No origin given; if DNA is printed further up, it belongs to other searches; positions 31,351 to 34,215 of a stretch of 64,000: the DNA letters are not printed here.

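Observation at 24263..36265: Core eight-gene module: giant SBP, permease pair, NHL/TPR anchor, Yip1, DUF5696-like protein, second permease pair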

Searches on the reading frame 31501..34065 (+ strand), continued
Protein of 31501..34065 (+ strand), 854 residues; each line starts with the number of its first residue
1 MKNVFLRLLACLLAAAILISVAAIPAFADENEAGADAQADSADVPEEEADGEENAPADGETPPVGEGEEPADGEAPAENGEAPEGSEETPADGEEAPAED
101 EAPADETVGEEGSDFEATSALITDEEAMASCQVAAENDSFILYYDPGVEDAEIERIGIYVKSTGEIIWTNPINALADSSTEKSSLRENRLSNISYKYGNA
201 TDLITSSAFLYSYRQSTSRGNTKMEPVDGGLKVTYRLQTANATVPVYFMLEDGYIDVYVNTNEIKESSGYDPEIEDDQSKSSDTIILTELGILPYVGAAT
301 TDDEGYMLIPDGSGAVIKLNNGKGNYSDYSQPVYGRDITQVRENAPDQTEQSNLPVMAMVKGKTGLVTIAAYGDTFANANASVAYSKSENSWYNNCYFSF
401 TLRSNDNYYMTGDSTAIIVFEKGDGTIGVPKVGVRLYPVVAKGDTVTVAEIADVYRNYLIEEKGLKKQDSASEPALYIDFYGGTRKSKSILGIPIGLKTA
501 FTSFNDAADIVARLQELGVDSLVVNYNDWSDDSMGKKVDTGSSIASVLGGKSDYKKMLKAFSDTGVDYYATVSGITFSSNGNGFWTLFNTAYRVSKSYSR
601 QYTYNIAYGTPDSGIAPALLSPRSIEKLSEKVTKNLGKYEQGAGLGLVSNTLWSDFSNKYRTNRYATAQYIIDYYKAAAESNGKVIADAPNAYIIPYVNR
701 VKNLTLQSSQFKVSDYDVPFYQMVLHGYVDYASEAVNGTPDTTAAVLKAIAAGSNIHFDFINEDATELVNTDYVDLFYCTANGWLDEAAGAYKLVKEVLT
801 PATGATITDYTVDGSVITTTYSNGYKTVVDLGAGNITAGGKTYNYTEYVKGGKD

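Call 41: get_annotated_region(hit=H1, flank=12000)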
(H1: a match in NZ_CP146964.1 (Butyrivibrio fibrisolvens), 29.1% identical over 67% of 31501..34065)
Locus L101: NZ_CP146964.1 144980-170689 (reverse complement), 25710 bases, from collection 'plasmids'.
description: Butyrivibrio fibrisolvens strain D1 plasmid pNP243, complete sequence
organism: Butyrivibrio fibrisolvens (NCBI taxid 831)
taxonomy: Bacteria; Bacillota; Clostridia; Lachnospirales; Lachnospiraceae; Butyrivibrio; Butyrivibrio fibrisolvens
host: -; source: Bovinae,Bovine rumen; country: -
typing (MOB-suite, as given by PLSDB): non-mobilizable
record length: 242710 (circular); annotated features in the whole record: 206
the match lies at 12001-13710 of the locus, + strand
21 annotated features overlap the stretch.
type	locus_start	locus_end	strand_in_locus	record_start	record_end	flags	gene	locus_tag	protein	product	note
CDS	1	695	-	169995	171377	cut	-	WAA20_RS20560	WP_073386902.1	response regulator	GO:0000160 - phosphorelay signal transduction system [Evidence IEA]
CDS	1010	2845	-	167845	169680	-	-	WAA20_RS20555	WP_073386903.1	histidine kinase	GO:0000160 - phosphorelay signal transduction system [Evidence IEA]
CDS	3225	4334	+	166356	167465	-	-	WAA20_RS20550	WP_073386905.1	glycoside hydrolase family 43 protein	-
CDS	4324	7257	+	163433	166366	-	-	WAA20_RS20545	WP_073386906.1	extracellular solute-binding protein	-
CDS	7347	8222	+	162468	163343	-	-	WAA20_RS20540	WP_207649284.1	sugar ABC transporter permease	-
CDS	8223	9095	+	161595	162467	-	-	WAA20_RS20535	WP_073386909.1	carbohydrate ABC transporter permease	GO:0008643 - carbohydrate transport [Evidence IEA]; GO:0055085 - transmembrane transport [Evidence IEA]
CDS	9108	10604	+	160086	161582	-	-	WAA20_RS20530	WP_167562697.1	NHL repeat-containing protein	-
CDS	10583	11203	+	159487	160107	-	-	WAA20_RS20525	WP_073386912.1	YIP1 family protein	-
CDS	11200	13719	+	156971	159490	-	-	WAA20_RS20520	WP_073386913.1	DUF5696 domain-containing protein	-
CDS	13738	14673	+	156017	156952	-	-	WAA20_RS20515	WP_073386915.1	sugar ABC transporter permease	-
CDS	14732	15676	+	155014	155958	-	-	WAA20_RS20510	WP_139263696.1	carbohydrate ABC transporter permease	GO:0008643 - carbohydrate transport [Evidence IEA]; GO:0055085 - transmembrane transport [Evidence IEA]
CDS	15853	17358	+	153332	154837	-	-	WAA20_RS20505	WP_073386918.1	extracellular solute-binding protein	-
CDS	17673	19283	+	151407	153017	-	-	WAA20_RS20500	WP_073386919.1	extracellular solute-binding protein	-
CDS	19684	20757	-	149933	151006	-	-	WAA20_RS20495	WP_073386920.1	J domain-containing protein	-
CDS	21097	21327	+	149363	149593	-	-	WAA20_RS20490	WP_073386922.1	hypothetical protein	-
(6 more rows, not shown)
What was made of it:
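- Checked: In Butyrivibrio, however, two ordinary SBP genes follow the second pair (call 41).
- The Butyrivibrio copy sits beside a GH43 gene and a sensor kinase/regulator pair, as catabolic loci do (call 41).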

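Call 42: get_annotated_region(hit=H2, flank=12000)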
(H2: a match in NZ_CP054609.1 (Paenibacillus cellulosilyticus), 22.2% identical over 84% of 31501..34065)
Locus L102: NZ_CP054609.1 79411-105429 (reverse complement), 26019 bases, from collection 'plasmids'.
description: Paenibacillus cellulosilyticus strain KACC 14175 plasmid unnamed1, complete sequence
organism: Paenibacillus cellulosilyticus (NCBI taxid 375489)
taxonomy: Bacteria; Bacillota; Bacilli; Bacillales; Paenibacillaceae; Paenibacillus; Paenibacillus cellulosilyticus
host: -; source: cell culture,soil; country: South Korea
typing (MOB-suite, as given by PLSDB): non-mobilizable
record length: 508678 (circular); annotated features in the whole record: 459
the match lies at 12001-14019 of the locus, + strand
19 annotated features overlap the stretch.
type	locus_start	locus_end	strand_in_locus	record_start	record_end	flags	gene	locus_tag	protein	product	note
CDS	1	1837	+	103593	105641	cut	recG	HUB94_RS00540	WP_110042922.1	ATP-dependent DNA helicase RecG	GO:0006310 - DNA recombination [Evidence IEA]; GO:0006281 - DNA repair [Evidence IEA]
CDS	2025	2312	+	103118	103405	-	-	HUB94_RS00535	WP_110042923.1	stage VI sporulation protein F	-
CDS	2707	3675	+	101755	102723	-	-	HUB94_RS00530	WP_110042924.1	aldo/keto reductase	-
CDS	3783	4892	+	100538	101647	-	ugpC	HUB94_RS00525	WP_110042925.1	sn-glycerol-3-phosphate ABC transporter ATP-binding protein UgpC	-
CDS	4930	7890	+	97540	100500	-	-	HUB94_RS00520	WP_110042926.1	extracellular solute-binding protein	-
CDS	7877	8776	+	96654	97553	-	-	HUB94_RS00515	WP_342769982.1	sugar ABC transporter permease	-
CDS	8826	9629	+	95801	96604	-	-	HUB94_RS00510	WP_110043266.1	carbohydrate ABC transporter permease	GO:0008643 - carbohydrate transport [Evidence IEA]; GO:0055085 - transmembrane transport [Evidence IEA]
CDS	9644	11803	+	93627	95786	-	-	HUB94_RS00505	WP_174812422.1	YIP1 family protein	-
CDS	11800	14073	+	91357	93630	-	-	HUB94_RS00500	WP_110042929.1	DUF5696 domain-containing protein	-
CDS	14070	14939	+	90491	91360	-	-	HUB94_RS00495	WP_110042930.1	sugar ABC transporter permease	-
CDS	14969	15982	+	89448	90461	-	-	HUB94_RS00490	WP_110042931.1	carbohydrate ABC transporter permease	GO:0008643 - carbohydrate transport [Evidence IEA]; GO:0055085 - transmembrane transport [Evidence IEA]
CDS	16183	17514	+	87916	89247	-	-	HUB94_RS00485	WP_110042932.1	LLM class flavin-dependent oxidoreductase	-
CDS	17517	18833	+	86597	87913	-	-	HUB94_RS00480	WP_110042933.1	LLM class flavin-dependent oxidoreductase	-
CDS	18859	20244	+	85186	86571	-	-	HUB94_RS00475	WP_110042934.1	extracellular solute-binding protein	-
CDS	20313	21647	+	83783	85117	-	-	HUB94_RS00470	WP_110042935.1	LLM class flavin-dependent oxidoreductase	-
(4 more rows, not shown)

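Call 50: search_protein_families(library=pfam, proteins=[L023:14511-15788:-, L023:16202-18853:+, L048:14554-16626:-, L048:18476-19573:+, L048:19607-22096:+, L096:15152-15646:+, L096:15664-16461:+, L096:16508-17881:-, L015:16716-17762:-, L015:18050-19468:+], max_evalue=0.001)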
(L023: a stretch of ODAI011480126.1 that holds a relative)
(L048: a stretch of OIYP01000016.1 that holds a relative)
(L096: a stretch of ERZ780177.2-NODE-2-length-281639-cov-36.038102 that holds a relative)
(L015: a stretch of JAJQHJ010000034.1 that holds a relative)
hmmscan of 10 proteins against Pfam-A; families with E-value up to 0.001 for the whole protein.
L023:14511-15788:- (425 aa): 1 family
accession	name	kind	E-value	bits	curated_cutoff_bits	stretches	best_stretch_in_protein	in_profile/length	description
PF09587.15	PGA_cap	-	2.5e-52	178.3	27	1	77-320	2-253/255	Bacterial capsule synthesis protein PGA_cap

L023:16202-18853:+ (883 aa): 4 families
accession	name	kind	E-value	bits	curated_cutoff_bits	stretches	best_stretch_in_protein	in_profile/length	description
PF25137.1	ADH_Fe_C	-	4.1e-52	177.1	27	1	663-876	1-194/194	Fe-containing alcohol dehydrogenase family, C-terminal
PF00465.25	Fe-ADH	-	9.8e-47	159.1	31.3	1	472-652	1-168/168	Iron-containing alcohol dehydrogenase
PF00171.27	Aldedh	-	9.9e-22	77.5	23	1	23-414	29-425/461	Aldehyde dehydrogenase family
PF13685.12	Fe-ADH_2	-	8.1e-10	39.3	28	1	488-571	12-93/149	Iron-containing alcohol dehydrogenase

L048:14554-16626:- (690 aa): 1 family
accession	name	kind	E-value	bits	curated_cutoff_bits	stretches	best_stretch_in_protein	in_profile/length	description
PF14262.12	Cthe_2159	-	2.7e-84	283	25.8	2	95-424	2-262/262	Carbohydrate-binding domain-containing protein Cthe_2159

L048:18476-19573:+ (365 aa): 3 families
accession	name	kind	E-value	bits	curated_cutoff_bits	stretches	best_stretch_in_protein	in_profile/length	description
PF00988.28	CPSase_sm_chain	-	2.9e-54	182.7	27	1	13-138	1-126/126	Carbamoyl-phosphate synthase small chain, CPSase domain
PF00117.34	GATase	-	1.1e-50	172.4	22.8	1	181-358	1-189/190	Glutamine amidotransferase class-I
PF07722.19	Peptidase_C26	-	4.4e-06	27.1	20.5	1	239-341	96-219/219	Peptidase C26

L048:19607-22096:+ (830 aa): 9 families
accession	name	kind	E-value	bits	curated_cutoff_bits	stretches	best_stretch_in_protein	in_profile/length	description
PF02786.22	CPSase_L_D2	-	6.5e-100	333.4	19.8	2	130-337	1-210/211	Carbamoyl-phosphate synthase L chain, ATP binding domain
PF25596.1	CPSase_L_D1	-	9.3e-99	325.9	27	2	9-127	2-118/118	Carbamoyl phosphate synthase preATP-grasp domain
PF02787.25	CPSase_L_D3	-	1.4e-25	89.5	26.6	1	428-503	3-80/80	Carbamoyl-phosphate synthetase large chain, oligomerisation domain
PF07478.18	Dala_Dala_lig_C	-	6.3e-12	45.9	24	1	161-305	30-174/204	D-ala D-ala ligase C-terminus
PF01071.24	GARS_A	-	2e-08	34.8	27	1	674-768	8-107/194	Phosphoribosylglycinamide synthetase, ATP-grasp (A) domain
PF02222.28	ATP-grasp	-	3.3e-06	27.3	27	0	149-307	14-163/179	ATP-grasp domain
PF15632.11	ATPgrasp_Ter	-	2.8e-05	24.3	29.1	0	268-333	49-111/131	ATP-grasp in the biosynthetic pathway with Ter operon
PF02655.19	ATP-grasp_3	-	9e-05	23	23.2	0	672-826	7-144/160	ATP-grasp domain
PF13477.12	Glyco_trans_4_2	-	0.00095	19.8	23.4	0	35-88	16-78/139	Glycosyl transferase 4-like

L096:15152-15646:+ (164 aa): 1 family
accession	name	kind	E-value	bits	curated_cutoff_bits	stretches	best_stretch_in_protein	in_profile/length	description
PF12867.12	DinB_2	-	0.00054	20.9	24.8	1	35-136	30-128/128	DinB superfamily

L096:15664-16461:+ (265 aa): 2 families
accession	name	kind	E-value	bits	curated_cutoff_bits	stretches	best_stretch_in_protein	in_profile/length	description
PF04909.20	Amidohydro_2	-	3.6e-36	125.8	26.4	1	3-262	1-288/289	Amidohydrolase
PF01026.27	TatD_DNase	-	0.00019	21.4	27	1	3-233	1-210/253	TatD related DNase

L096:16508-17881:- (457 aa): 3 families
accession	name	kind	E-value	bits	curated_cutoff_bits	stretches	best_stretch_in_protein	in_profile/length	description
PF04055.27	Radical_SAM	-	2.6e-13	50.9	29.5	1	103-226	3-118/166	Radical SAM superfamily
PF13353.11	Fer4_12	-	3.3e-11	44.1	22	1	100-234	8-132/137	4Fe-4S single cluster domain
PF13186.11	SPASM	-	3e-05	24.6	21.5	1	348-389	1-43/67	Iron-sulfur cluster-binding domain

L015:16716-17762:- (348 aa): 2 families
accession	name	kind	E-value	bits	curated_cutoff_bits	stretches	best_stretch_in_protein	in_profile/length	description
PF02661.23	Fic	-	4.9e-17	63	24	1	107-215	1-93/93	Fic/DOC family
PF13784.11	Fic_N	-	0.00023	21.6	26.7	0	55-96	36-77/82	Fic/DOC family N-terminal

L015:18050-19468:+ (472 aa): 3 families
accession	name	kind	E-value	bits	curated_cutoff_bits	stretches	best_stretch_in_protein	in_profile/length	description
PF22599.2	SecDF_P1_head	-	1.1e-20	74.1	27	1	148-251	15-113/114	SecDF, P1 head subdomain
PF02355.23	SecD_SecF_C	-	5.9e-10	39.3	20.5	1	254-395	13-154/189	Protein export membrane protein SecD/SecF, C-terminal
PF03176.21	MMPL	-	1.6e-05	24.4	20.5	1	265-388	136-261/333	MMPL family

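Call 72: search_protein_families(library=pfam, proteins=[L102:9644-11803:+, L102:4930-7890:+, L102:3783-4892:+, L101:15853-17358:+, L101:17673-19283:+, L101:4324-7257:+, L101:9108-10604:+, L016:7886-9988:+], max_evalue=0.001)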
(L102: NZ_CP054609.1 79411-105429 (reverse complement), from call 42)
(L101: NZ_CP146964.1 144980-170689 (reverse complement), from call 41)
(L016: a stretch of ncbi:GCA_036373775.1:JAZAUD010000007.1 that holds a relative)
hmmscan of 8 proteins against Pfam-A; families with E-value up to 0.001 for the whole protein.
L102:9644-11803:+ (719 aa): 8 families
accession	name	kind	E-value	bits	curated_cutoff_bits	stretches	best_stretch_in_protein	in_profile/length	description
PF01436.27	NHL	-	6.7e-17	61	20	2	130-154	2-26/28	NHL repeat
PF04893.22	Yip1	-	2.4e-09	37.7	28.6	1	526-694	3-171/173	Yip1 domain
PF08450.18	SGL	-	2.4e-09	37.6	26.3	1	97-170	146-224/246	SMP-30/Gluconolactonase/LRE-like region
PF22701.2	Mala_s_1-like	-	2.3e-06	28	27.5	1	86-156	88-156/195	Mal s 1 allergenic protein-like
PF13449.12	Phytase-like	-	6e-06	26.8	27.6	0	92-128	74-110/284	Esterase-like activity of phytase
PF06739.17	SBBP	-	7e-06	26.3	20.5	0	181-196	14-29/38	Beta-propeller repeat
PF17170.10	DUF5128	-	9.8e-06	25.4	22.9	0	87-128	91-134/321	6-bladed beta-propeller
PF25021.1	TEN_NHL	-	0.00014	21.5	27.1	0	128-154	328-354/357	Teneurin NHL domain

L102:4930-7890:+ (986 aa): 2 families
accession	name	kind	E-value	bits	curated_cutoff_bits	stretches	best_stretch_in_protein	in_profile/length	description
PF01547.30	SBP_bac_1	-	1.8e-22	81.1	26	1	584-861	6-307/307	Bacterial extracellular solute-binding protein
PF13416.11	SBP_bac_8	-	2.4e-19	70.6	27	1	593-864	5-253/279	Bacterial extracellular solute-binding protein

L102:3783-4892:+ (369 aa): 8 families
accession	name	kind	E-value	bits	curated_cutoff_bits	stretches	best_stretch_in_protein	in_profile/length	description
PF00005.33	ABC_tran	-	8.2e-32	111.1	25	1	22-163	2-136/137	ABC transporter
PF17912.7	OB_MalK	-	7.3e-11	43.2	27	1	237-293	1-52/53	MalK OB fold domain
PF08402.16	TOBE_2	-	3.7e-06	27.4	21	1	287-359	1-76/76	TOBE domain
PF13304.12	AAA_21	-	7.6e-05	23.3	27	0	33-57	1-37/304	AAA domain, putative AbiEii toxin, Type IV TA system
PF02463.25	SMC_N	-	0.00015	21.7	40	0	30-207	23-209/220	RecF/RecN/SMC N terminal domain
PF03215.21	Rad17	-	0.00019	21.9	23.8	1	20-78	34-91/186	Rad17 P-loop domain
PF13401.12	AAA_22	-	0.00086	20.1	27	0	30-65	4-33/130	AAA domain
PF13175.12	AAA_15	-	0.00092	19.4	32.1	0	22-83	15-83/374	AAA ATPase domain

L101:15853-17358:+ (501 aa): 1 family
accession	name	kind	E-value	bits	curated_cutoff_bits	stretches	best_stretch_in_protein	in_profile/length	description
PF01547.30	SBP_bac_1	-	1.2e-12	48.9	26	1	93-358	9-275/307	Bacterial extracellular solute-binding protein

L101:17673-19283:+ (536 aa): 2 families
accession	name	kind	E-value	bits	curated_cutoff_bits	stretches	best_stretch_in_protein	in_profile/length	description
PF13416.11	SBP_bac_8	-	1.5e-12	48.3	27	1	72-396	2-249/279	Bacterial extracellular solute-binding protein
PF01547.30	SBP_bac_1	-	3.4e-10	40.8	26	1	74-395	15-305/307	Bacterial extracellular solute-binding protein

L101:4324-7257:+ (977 aa): 2 families
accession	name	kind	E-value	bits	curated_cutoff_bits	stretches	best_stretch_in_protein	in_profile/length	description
PF01547.30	SBP_bac_1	-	2.4e-21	77.5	26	1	602-872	23-306/307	Bacterial extracellular solute-binding protein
PF13416.11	SBP_bac_8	-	1.6e-19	71.2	27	1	617-877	30-254/279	Bacterial extracellular solute-binding protein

L101:9108-10604:+ (498 aa): 3 families
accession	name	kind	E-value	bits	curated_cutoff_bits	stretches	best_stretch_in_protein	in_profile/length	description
PF01436.27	NHL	-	2e-13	50.1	20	1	116-141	1-26/28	NHL repeat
PF08450.18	SGL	-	4e-09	36.9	26.3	1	80-162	145-228/246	SMP-30/Gluconolactonase/LRE-like region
PF17170.10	DUF5128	-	8.1e-08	32.3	22.9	1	310-379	53-122/321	6-bladed beta-propeller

L016:7886-9988:+ (700 aa): 2 families
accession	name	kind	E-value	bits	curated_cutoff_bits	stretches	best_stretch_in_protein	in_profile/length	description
PF04893.22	Yip1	-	2.6e-10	40.9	28.6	1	504-672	3-172/173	Yip1 domain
PF01436.27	NHL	-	5.1e-10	39.3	20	1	117-143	2-27/28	NHL repeat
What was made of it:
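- On CUT1-type (type I) ABC carbohydrate importer: The feature is met in the Paenibacillus locus, whose UgpC has OB_MalK and TOBE_2 (calls 42, 72).
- Closest known: CUT1-family type I ABC sugar importers. Same: In Paenibacillus, a UgpC/MalK-type ATPase with OB and TOBE domains sits next door (calls 42, 72).
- Paenibacillus has a UgpC gene with OB_MalK and TOBE domains directly upstream (calls 42, 72). NHL-Yip1 fusions exist (call 72).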

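Call 75: search_protein_families(library=pfam, proteins=[P0208, P0215, P0312, P0237, P0228, P0234, P0270, P0337], max_evalue=0.001)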
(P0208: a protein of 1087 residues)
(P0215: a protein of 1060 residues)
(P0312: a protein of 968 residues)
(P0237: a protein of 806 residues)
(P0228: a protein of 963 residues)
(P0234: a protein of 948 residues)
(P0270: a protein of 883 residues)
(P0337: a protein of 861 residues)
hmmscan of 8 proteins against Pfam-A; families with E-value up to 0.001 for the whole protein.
P0208 (1087 aa): 2 families
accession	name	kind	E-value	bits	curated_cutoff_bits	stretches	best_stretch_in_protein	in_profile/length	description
PF18952.6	DUF5696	-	1.7e-156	522.7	25.6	1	457-1074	2-606/612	Family of unknown function (DUF5696)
PF07554.19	FIVAR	-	1.2e-07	32.6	29.2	1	172-236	1-71/71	FIVAR domain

P0215 (1060 aa): 1 family
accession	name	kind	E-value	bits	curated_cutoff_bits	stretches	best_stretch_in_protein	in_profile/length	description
PF18952.6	DUF5696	-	2.5e-147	492.4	25.6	1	464-1058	19-611/612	Family of unknown function (DUF5696)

P0312 (968 aa): 1 family
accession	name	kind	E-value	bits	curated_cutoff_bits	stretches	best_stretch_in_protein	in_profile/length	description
PF18952.6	DUF5696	-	7.7e-199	662.6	25.6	1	319-960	5-612/612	Family of unknown function (DUF5696)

P0237 (806 aa): 2 families
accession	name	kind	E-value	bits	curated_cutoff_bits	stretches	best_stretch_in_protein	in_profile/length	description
PF18952.6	DUF5696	-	5.2e-90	303.1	25.6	1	459-803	2-337/612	Family of unknown function (DUF5696)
PF07554.19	FIVAR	-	4.2e-14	53.4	29.2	2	175-234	1-66/71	FIVAR domain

P0228 (963 aa): 1 family
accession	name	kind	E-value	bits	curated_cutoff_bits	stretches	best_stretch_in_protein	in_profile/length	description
PF18952.6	DUF5696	-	4.5e-147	491.6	25.6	1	333-956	3-603/612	Family of unknown function (DUF5696)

P0234 (948 aa): 1 family
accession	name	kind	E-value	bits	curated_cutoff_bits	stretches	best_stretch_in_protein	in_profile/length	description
PF18952.6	DUF5696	-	2e-134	449.8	25.6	1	301-941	9-609/612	Family of unknown function (DUF5696)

P0270 (883 aa): 1 family
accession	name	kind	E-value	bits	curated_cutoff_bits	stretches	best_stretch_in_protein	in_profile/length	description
PF18952.6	DUF5696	-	4.8e-213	709.5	25.6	1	281-876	21-612/612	Family of unknown function (DUF5696)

P0337 (861 aa): 1 family
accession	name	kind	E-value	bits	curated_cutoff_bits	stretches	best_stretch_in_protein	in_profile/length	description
PF18952.6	DUF5696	-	5.5e-155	517.8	25.6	1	239-851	4-608/612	Family of unknown function (DUF5696)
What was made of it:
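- Tried and rejected: I looked among long family members and found only FIVAR or unassigned N-terminal extensions (call 75).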
